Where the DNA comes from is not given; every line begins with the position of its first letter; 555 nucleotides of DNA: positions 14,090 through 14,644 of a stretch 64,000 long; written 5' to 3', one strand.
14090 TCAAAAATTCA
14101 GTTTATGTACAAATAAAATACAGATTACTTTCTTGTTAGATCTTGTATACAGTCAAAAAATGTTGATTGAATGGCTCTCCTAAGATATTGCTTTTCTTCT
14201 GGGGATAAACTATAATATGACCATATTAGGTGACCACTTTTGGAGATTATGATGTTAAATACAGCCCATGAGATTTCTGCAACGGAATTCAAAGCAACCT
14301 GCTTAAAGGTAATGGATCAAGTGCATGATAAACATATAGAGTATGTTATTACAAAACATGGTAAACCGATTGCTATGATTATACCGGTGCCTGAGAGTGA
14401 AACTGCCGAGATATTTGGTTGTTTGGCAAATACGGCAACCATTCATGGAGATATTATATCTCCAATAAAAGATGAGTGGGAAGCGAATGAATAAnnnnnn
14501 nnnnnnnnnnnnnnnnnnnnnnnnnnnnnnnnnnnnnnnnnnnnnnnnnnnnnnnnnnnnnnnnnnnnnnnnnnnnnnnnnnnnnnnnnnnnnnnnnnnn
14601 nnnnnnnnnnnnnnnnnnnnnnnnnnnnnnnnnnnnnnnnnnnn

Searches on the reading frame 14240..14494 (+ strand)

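Call 17: search_protein_families(library=ncbifam, proteins=[window:14240-14494:+], max_evalue=0.00001)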
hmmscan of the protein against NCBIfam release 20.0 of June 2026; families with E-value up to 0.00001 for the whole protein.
window:14240-14494:+ (84 aa): 1 family
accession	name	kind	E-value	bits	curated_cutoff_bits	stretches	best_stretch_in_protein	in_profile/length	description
TIGR01552.1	phd_fam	subfamily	7e-10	38.1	20.8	1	11-58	1-47/53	type II toxin-antitoxin system prevent-host-death family antitoxin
